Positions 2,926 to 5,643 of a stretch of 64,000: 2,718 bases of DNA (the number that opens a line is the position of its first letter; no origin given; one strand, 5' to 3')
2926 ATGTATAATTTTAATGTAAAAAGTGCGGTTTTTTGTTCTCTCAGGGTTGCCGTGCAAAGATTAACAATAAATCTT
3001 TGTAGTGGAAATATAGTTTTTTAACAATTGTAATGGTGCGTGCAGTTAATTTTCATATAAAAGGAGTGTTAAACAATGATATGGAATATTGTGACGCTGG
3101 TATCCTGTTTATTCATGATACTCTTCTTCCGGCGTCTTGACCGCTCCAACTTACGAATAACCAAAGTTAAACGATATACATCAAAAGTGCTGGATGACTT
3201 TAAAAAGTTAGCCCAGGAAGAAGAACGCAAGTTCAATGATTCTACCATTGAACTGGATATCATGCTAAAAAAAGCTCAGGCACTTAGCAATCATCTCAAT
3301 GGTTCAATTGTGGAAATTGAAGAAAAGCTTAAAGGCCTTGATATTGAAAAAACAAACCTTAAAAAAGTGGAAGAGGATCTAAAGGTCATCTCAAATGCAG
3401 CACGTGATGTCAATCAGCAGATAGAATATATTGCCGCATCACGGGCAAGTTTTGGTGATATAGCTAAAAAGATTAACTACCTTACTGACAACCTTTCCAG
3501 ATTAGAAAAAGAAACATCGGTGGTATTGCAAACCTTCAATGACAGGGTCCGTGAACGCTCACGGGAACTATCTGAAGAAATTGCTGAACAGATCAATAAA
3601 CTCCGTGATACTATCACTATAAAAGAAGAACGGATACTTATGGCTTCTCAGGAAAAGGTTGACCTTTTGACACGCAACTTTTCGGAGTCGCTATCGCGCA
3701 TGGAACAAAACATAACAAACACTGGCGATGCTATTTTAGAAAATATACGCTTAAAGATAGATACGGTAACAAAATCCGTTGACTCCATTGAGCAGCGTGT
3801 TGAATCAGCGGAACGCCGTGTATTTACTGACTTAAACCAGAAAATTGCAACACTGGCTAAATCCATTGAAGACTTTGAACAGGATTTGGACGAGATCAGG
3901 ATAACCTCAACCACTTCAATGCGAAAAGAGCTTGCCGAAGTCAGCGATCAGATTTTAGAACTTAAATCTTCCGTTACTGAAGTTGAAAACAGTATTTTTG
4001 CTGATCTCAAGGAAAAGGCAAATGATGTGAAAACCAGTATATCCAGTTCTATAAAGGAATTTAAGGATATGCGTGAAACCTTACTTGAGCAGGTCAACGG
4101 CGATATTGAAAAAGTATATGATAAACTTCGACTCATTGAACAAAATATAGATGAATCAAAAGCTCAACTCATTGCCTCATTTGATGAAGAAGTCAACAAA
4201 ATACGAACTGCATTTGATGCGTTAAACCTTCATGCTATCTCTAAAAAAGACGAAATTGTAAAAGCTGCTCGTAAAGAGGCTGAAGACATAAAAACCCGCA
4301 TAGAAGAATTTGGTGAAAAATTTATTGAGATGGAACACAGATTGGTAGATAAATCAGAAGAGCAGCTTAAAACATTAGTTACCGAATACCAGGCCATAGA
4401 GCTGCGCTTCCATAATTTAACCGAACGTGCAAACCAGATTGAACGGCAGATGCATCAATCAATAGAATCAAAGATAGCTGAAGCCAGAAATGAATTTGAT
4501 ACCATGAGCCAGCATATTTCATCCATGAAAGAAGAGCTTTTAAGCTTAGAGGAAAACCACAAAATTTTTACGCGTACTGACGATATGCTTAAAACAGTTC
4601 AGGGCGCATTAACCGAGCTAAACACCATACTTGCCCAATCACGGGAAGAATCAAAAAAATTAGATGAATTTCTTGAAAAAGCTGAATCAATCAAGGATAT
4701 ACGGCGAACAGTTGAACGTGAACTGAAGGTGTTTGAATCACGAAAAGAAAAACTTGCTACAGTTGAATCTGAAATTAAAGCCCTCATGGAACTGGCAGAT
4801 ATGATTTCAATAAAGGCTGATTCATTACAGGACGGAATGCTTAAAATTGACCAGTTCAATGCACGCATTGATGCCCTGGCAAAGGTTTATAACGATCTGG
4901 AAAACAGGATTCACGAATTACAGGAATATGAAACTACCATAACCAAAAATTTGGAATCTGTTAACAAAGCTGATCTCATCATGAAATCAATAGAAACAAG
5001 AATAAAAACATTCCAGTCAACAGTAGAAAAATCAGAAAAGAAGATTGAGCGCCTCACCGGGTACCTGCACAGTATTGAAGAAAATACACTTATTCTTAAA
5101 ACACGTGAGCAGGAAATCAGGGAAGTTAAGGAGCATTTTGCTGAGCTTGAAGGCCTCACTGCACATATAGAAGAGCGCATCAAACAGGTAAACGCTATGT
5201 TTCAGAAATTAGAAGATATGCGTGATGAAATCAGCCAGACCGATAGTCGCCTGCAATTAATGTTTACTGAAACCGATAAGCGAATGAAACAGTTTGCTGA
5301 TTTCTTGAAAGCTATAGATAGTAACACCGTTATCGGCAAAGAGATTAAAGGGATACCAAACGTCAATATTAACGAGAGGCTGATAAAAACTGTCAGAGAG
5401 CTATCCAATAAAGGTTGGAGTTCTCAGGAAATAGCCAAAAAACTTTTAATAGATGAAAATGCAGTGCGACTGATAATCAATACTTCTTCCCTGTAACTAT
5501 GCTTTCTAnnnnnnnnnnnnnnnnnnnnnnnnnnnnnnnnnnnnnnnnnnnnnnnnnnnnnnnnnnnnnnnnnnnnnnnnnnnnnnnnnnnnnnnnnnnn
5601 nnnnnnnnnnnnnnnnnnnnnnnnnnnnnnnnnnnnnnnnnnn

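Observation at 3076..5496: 806-aa membrane-anchored coiled-coil protein ending in a helix-turn-helix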

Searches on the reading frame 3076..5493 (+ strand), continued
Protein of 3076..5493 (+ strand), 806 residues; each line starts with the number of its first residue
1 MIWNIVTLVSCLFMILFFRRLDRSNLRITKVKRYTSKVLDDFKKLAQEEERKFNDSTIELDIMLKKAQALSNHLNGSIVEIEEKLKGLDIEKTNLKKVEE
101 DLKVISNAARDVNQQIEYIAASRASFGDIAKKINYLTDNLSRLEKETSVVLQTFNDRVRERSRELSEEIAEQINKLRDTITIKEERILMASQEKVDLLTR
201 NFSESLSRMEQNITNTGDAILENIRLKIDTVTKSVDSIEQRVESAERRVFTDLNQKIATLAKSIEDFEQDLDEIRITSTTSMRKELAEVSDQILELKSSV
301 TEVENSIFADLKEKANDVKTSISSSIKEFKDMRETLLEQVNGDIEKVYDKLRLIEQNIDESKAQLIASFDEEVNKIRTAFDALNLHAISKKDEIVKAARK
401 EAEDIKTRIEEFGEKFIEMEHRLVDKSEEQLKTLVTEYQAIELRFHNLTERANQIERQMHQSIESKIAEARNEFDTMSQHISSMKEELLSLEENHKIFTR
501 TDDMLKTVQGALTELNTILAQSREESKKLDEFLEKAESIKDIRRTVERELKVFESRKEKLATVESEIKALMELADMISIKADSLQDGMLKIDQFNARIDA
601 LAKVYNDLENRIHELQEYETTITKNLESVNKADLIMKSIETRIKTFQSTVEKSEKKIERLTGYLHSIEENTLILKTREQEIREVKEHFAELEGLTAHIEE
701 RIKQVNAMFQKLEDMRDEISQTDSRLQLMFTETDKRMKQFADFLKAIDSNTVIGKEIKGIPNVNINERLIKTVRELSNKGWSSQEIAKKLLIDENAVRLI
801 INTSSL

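Call 69: search_protein_families(library=ncbifam, proteins=[L001:4462-7413:+, L004:2591-5470:+, L004:5473-7158:+, L004:7179-7793:+, L004:7786-8193:+, L004:8196-9188:+, L004:9202-9855:+], max_evalue=0.001)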
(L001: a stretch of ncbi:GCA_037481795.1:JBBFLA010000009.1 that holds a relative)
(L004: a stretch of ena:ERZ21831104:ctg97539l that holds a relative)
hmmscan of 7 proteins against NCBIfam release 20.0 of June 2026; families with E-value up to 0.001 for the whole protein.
L001:4462-7413:+ (984 aa): 21 families
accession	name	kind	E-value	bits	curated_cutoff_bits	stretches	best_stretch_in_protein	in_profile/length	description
NF040959.1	MamA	equivalog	7.3e-19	68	200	1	783-923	36-176/204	magnetosome protein MamA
TIGR02521.1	type_IV_pilW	equivalog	3.9e-15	56.1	154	1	787-930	34-179/234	type IV pilus biogenesis/stability protein PilW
TIGR02917.1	PEP_TPR_lipo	equivalog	3.1e-13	48.5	312.2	1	791-924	268-401/899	XrtA/PEP-CTERM system TPR-repeat protein PrsT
TIGR02552.1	LcrH_SycD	equivalog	1.2e-11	44.4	104.8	1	847-921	13-87/136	SycD/LcrH family type III secretion system chaperone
NF047371.1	FlcA_CTERM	equivalog_domain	4.4e-10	38.7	300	1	749-878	399-533/646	periplasmic flagellar collar protein FlcA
NF002725.1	PRK02603.1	equivalog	1.3e-06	28.5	143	0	856-925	39-111/173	photosystem I assembly protein Ycf3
NF008756.0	PRK11788.1-4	equivalog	4.6e-06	25.9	474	1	735-913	90-276/389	lipopolysaccharide assembly protein LapB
TIGR03939.1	PGA_TPR_OMP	equivalog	6.1e-06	24.7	366.65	0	826-926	27-126/800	poly-beta-1,6 N-acetyl-D-glucosamine export porin PgaA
NF008757.0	PRK11788.1-5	equivalog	7.3e-06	25.4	363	1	785-912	142-275/388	lipopolysaccharide assembly protein LapB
NF052415.1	T3SS_chap_SctY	equivalog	2e-05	25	70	0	832-910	20-101/106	type III secretion apparatus assembly chaperone SctY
NF033762.1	social_mot_Tgl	equivalog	2.8e-05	23.6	225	1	788-910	104-228/252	social motility TPR repeat lipoprotein Tgl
NF047507.1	TPR_BatC_Lepto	exception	4.6e-05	23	175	1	833-954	46-164/214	TPR repeat-containing protein BatC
NF053607.1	CHU_0125_OmpA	equivalog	0.00012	20.7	620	1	797-909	32-143/639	CHU_0125 family OmpA-like outer membrane integrity protein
NF041522.1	TPR_sll0314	equivalog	0.00016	21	225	1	830-880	192-242/275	Sll0314/Alr1548 family TPR repeat-containing protein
NF033758.1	gliding_GltE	equivalog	0.00016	20.8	225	1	790-909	228-348/411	adventurous gliding motility TPR repeat lipoprotein GltE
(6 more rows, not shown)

L004:2591-5470:+ (960 aa): 12 families
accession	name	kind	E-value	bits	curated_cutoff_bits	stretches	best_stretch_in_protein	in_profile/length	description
TIGR02795.1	tol_pal_ybgF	equivalog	3.2e-52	176.2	90.1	5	688-800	5-117/119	tol-pal system protein YbgF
TIGR03302.1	OM_YfiO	subfamily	1.9e-22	79.9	81.4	1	641-731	25-116/239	outer membrane protein assembly factor BamD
NF008068.0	PRK10803.1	equivalog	6.2e-18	65.7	383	1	695-799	153-257/263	cell division protein CpoB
TIGR02917.1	PEP_TPR_lipo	equivalog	3.5e-17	61.6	312.2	0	837-937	671-760/899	XrtA/PEP-CTERM system TPR-repeat protein PrsT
NF040959.1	MamA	equivalog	5.4e-15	55.4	200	1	746-908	19-172/204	magnetosome protein MamA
NF052415.1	T3SS_chap_SctY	equivalog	1.2e-12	48.2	70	0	394-451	47-104/106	type III secretion apparatus assembly chaperone SctY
NF052312.1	T9SS_PorW_SprE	equivalog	1.4e-12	47.1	250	1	835-952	141-255/716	type IX secretion system periplasmic lipoprotein PorW/SprE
NF047507.1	TPR_BatC_Lepto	exception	7.8e-09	35.3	175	0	852-910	73-131/214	TPR repeat-containing protein BatC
NF008757.0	PRK11788.1-5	equivalog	1.7e-06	27.4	363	0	333-455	125-245/388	lipopolysaccharide assembly protein LapB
TIGR00540.1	TPR_hemY_coli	hypoth_equivalog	7.1e-06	25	142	0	308-458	218-360/385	heme biosynthesis-associated TPR protein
TIGR02521.1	type_IV_pilW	equivalog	7.2e-06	25.7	154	0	395-476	108-187/234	type IV pilus biogenesis/stability protein PilW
TIGR04510.1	mod_pep_cyc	subfamily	0.00012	20.7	400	0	543-708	471-622/814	putative peptide modification system cyclase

L004:5473-7158:+ (562 aa): 0 families

L004:7179-7793:+ (205 aa): 5 families
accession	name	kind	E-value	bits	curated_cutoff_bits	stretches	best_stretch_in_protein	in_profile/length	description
TIGR02796.1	tolQ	equivalog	1.4e-32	113.2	221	1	10-198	15-214/216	protein TolQ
NF008066.0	PRK10801.1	equivalog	5.1e-21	75.2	403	1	10-199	19-218/230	Tol-Pal system protein TolQ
TIGR02805.1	exbB2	equivalog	4.1e-18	65.9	135.35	2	102-183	50-130/138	TonB-system energizer ExbB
TIGR02797.1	exbB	equivalog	3.8e-16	59.5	206.2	1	11-182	16-193/211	tonB-system energizer ExbB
NF007722.0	PRK10414.1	equivalog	8.4e-13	48.4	402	1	110-202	133-223/244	tol-pal system-associated acyl-CoA thioesterase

L004:7786-8193:+ (136 aa): 5 families
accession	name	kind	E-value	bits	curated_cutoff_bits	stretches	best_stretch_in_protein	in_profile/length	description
TIGR02801.1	tolR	equivalog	4e-16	59.8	127.3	1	15-129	7-126/129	protein TolR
TIGR02803.1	ExbD_1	equivalog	4.2e-13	49.5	152.95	1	15-124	6-113/122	TonB system transport protein ExbD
NF008429.0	PRK11267.1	equivalog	4.5e-12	46.2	216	1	14-124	19-127/141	TonB system transport protein ExbD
TIGR02804.1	ExbD_2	equivalog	2.7e-11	43.9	123.45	1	14-127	5-115/121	TonB system transport protein ExbD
NF008248.0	PRK11024.1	equivalog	2.2e-06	27.8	162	1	13-128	16-136/142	colicin uptake protein TolR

L004:8196-9188:+ (331 aa): 3 families
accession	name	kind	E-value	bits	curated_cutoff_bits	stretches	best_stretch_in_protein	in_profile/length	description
TIGR01352.1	tonB_Cterm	subfamily_domain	1e-08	35.4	27.1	1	255-327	2-74/76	TonB family protein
TIGR02794.1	tolA_full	equivalog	6.7e-05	22.3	59.45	0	12-105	4-83/362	cell envelope integrity protein TolA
NF033768.1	myxo_SS_tail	domain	0.00018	21.5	40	1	269-315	34-81/92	AgmX/PglI C-terminal domain-containing protein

L004:9202-9855:+ (218 aa): 24 families
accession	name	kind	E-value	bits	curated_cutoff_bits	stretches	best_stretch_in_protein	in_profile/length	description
TIGR02253.1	CTE7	subfamily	8e-26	91.2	169.75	1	3-207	2-218/221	TIGR02253 family HAD-type hydrolase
NF053830.1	RUBPPhHalo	equivalog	3.9e-14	52.8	330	1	85-193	95-207/234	ribulose-1,5-bisphosphate 5-phosphatase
TIGR02252.1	DREG-2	subfamily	6.3e-14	52.2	155.2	1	76-186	89-201/203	HAD hydrolase, REG-2-like, family IA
NF009804.0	PRK13288.1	equivalog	3.8e-13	49.4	218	1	1-211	1-208/215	pyrophosphatase PpaX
NF009695.0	PRK13222.1-2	equivalog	1.6e-12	47.4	225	1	3-213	6-222/226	phosphoglycolate phosphatase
TIGR01449.2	PGP_bact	equivalog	9.1e-12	45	180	1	80-189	74-184/213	phosphoglycolate phosphatase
TIGR01549.1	HAD-SF-IA-v1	subfamily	2e-10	41.3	23.3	1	106-183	73-149/149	HAD-IA family hydrolase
TIGR02254.1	YjjG_YfnB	equivalog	2.1e-10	40.4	159.9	1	100-193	104-200/223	YjjG family noncanonical pyrimidine nucleotidase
TIGR01428.1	HAD_type_II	equivalog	2.2e-10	40.9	125.4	1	37-189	42-190/197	haloacid dehalogenase type II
TIGR01662.1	HAD-SF-IIIA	subfamily_domain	1.6e-09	38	44.6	1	94-188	26-137/141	HAD-IIIA family hydrolase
NF009694.0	PRK13222.1-1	equivalog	3.3e-09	36.4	415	1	139-209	161-235/252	phosphoglycolate phosphatase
NF009697.0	PRK13222.1-4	equivalog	9.9e-09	34.9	327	1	97-213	98-222/232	phosphoglycolate phosphatase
NF009700.0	PRK13226.1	equivalog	9.1e-08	32.1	342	1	6-186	15-191/229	phosphoglycolate phosphatase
NF008018.0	PRK10748.1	equivalog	2.5e-07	30.2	225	1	3-193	10-211/238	5-amino-6-(5-phospho-D-ribitylamino)uracil phosphatase YigB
NF009696.0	PRK13222.1-3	equivalog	1.4e-06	28.1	359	1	1-189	1-186/223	N-acetylmuramic acid 6-phosphate phosphatase MupP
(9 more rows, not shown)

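Call 88: list_cluster_members(proteins=[window:3076-5493:+, P0076, P0077, P0112, P0057, P0074, P0139, P0349, P0021, P0273])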
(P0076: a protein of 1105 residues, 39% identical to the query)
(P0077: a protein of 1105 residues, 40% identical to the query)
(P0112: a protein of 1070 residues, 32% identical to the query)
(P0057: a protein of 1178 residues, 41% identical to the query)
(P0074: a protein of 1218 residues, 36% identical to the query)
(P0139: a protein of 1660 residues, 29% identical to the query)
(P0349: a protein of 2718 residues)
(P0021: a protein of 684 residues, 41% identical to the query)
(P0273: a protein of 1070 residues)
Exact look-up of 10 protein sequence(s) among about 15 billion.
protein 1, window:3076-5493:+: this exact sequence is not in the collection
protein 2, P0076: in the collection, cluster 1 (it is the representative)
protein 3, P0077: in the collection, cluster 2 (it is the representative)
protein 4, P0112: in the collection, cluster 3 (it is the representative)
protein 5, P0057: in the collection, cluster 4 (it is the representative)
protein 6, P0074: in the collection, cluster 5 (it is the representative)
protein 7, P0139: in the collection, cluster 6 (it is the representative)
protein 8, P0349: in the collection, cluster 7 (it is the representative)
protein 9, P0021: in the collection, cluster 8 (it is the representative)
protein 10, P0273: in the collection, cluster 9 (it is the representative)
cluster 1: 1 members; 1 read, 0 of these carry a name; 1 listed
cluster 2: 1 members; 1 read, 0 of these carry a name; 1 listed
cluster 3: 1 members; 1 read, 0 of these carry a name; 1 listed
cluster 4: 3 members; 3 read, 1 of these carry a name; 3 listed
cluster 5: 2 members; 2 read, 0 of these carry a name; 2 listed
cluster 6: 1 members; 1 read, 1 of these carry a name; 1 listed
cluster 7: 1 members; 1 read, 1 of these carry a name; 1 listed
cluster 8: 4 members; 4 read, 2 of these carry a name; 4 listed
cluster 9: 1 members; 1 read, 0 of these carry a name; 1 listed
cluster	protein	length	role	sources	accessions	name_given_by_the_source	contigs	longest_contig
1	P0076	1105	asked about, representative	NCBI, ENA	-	-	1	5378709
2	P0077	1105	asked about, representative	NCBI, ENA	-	-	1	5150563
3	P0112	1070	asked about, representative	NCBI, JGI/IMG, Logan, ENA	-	-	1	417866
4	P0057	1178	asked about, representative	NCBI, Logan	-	-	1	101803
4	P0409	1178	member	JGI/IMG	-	chromosome segregation ATPase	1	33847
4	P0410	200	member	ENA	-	-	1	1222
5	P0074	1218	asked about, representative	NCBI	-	-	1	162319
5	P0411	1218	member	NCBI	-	-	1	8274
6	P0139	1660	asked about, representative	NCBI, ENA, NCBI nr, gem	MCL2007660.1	MAG: hypothetical protein FWG77_06190 [Treponema sp.] | hypothetical protein [Treponema sp.]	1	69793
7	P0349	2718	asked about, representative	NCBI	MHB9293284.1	hypothetical protein Holit_02405 [Hollandina sp. SP2]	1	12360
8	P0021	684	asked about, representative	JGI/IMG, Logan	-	-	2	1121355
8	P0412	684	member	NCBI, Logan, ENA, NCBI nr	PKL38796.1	MAG: hypothetical protein CVV44_07975 [Spirochaetae bacterium HGW-Spirochaetae-1]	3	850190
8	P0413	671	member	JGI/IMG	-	DNA repair exonuclease SbcCD ATPase subunit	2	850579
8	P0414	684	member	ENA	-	-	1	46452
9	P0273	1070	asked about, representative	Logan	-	-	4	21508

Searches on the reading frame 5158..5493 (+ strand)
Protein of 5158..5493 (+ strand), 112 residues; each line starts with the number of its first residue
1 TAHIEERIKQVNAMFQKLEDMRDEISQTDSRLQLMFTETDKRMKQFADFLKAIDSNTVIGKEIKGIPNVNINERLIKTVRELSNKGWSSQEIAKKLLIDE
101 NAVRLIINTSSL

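Call 65: search_protein_families(library=pfam, proteins=[window:5158-5493:+], max_evalue=0.1)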
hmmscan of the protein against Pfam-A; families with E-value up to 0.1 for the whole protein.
seq(112 aa): 6 families
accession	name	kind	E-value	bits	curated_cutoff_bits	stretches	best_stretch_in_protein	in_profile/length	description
PF19610.4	DUF6115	-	0.00048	21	27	1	5-108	33-132/134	Family of unknown function (DUF6115)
PF21694.2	DNA_pol3_delta_C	-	0.003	18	27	1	74-109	45-80/121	DNA polymerase III delta subunit, C-terminal domain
PF25785.1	TPR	-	0.0049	17.6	27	1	9-85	28-104/110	Nucleoprotein TPR-like domain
PF08281.18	Sigma70_r4_2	-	0.01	15.9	25.7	1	85-104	25-44/54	Sigma-70, region 4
PF19111.5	DUF5798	-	0.035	14.7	27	1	5-42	18-55/89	Family of unknown function (DUF5798)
PF17335.7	IES5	-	0.038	14.7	25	1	14-93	4-81/113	Ino80 complex subunit 5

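Call 91: search_protein_families(library=pfam, alignment_id=A5, max_evalue=0.01)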
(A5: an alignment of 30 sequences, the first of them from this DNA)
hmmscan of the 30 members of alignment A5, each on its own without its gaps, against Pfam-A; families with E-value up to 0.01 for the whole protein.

A. member 1, seq(112 aa): 3 families
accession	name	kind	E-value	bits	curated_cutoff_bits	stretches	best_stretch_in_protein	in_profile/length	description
PF19610.4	DUF6115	-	0.00048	21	27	1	5-108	33-132/134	Family of unknown function (DUF6115)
PF21694.2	DNA_pol3_delta_C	-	0.003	18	27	0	74-109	45-80/121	DNA polymerase III delta subunit, C-terminal domain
PF25785.1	TPR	-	0.0049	17.6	27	1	9-85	28-104/110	Nucleoprotein TPR-like domain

B. families by the number of members that match (of 30 scanned): 27 families (the first 25 are shown)
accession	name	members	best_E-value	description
PF19610.4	DUF6115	24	3.9e-05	Family of unknown function (DUF6115)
PF19111.5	DUF5798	4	0.0015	Family of unknown function (DUF5798)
PF15615.11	TerB_C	4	0.0017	TerB-C domain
PF04949.18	Transcrip_act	3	0.0017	Transcriptional activator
PF20292.4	MC7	3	0.0022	ABC-three component (ABC-3C) system Middle Component 7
PF09548.15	Spore_III_AB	3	0.0036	Stage III sporulation protein AB (spore_III_AB)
PF20379.3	DUF6674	1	0.0024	Family of unknown function (DUF6674)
PF08784.17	RPA_C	1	0.0026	Replication protein A C terminal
PF21694.2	DNA_pol3_delta_C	1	0.003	DNA polymerase III delta subunit, C-terminal domain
PF08824.15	Serine_rich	1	0.003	Serine rich protein interaction domain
PF25014.1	NET2A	1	0.0032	NET2A-like domain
PF09177.16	STX6_10_61_N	1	0.0037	Syntaxin 6/10/61, N-terminal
PF00804.31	Syntaxin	1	0.004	Syntaxin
PF25785.1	TPR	1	0.0049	Nucleoprotein TPR-like domain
PF12873.12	DUF3825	1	0.005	Domain of unknown function (DUF3825)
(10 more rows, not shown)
